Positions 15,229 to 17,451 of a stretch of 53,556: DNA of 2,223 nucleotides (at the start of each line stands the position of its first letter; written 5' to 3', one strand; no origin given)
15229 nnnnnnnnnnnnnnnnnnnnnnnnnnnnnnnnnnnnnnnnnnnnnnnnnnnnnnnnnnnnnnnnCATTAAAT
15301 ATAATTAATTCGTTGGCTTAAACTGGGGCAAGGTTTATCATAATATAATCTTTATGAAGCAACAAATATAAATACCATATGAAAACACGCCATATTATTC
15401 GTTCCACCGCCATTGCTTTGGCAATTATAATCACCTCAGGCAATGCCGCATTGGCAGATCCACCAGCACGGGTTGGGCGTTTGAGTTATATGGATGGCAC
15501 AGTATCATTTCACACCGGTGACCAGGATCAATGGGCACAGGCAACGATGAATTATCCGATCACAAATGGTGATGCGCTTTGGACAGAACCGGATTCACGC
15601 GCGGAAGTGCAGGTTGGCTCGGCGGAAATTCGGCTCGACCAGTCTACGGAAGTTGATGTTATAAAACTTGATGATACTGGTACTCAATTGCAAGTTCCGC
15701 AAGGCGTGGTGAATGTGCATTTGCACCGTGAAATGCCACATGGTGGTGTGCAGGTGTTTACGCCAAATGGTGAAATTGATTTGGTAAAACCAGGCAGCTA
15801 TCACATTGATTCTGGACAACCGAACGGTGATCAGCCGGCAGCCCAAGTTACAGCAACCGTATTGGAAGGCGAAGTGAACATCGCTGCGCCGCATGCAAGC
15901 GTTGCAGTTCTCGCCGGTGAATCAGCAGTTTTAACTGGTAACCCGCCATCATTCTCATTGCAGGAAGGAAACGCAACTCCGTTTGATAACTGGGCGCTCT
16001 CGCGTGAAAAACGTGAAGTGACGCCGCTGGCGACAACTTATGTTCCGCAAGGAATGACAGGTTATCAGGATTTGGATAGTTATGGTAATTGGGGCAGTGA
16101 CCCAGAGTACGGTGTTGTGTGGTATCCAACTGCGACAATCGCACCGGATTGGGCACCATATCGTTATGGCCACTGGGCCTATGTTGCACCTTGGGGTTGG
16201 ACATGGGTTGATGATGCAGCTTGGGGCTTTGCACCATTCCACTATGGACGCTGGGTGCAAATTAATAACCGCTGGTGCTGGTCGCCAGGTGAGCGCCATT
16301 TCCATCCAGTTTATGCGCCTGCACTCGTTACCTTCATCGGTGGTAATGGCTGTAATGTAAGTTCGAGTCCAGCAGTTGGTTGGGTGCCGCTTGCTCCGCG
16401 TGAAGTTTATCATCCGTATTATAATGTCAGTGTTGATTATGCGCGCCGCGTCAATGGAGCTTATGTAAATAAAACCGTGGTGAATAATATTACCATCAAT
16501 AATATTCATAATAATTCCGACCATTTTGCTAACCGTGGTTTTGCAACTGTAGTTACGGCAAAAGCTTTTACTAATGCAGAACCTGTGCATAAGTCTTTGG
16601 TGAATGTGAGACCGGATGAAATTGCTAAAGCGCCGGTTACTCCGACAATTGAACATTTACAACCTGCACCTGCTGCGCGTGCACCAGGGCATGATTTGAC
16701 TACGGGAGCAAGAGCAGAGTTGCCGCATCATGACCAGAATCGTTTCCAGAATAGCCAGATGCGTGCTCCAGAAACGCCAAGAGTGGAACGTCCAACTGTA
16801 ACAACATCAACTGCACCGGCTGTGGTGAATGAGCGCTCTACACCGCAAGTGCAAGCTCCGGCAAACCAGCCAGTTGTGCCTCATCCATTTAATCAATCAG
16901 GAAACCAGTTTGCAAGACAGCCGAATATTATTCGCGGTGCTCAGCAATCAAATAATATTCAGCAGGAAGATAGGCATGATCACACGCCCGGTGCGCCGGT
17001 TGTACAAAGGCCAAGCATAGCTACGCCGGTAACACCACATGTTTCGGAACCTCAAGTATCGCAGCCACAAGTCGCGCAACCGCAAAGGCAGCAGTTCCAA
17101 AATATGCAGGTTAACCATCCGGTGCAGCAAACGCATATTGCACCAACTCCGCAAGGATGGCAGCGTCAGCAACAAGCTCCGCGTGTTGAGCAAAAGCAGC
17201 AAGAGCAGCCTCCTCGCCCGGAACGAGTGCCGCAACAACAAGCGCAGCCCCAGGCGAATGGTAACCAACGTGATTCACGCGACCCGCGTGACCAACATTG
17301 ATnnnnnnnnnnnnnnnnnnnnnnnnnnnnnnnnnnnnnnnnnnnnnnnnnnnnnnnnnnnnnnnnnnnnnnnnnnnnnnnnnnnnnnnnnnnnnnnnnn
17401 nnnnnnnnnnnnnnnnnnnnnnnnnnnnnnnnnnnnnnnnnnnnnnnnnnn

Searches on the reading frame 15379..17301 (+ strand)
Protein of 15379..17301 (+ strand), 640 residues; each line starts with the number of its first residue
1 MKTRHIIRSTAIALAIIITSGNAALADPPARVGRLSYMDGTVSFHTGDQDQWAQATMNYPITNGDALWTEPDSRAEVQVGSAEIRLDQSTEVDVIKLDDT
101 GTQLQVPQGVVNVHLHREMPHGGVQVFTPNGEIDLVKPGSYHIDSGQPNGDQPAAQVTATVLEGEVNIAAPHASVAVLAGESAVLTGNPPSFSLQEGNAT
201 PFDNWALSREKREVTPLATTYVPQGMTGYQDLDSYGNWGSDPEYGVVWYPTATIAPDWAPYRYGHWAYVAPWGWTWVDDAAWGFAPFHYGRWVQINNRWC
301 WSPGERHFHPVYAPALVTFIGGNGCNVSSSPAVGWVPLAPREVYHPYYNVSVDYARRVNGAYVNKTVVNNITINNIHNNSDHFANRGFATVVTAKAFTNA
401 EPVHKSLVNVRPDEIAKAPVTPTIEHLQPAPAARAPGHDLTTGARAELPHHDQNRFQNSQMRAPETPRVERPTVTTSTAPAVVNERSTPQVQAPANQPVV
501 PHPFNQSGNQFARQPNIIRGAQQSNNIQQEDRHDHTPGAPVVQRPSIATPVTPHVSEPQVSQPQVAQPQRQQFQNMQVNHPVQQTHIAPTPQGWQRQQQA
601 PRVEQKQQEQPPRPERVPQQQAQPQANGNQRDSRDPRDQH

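Call 60: search_protein_families(library=pfam, proteins=[window:15379-17301:+], max_evalue=0.01)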
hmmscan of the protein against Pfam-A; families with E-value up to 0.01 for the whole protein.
window:15379-17301:+ (640 aa): 2 families
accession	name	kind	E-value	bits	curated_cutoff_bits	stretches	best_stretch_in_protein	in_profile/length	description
PF20245.3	DUF6600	-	2.7e-28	98.5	27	1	229-341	1-101/102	Family of unknown function (DUF6600)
PF04773.18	FecR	-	0.0011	19.9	24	1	66-166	2-96/97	FecR protein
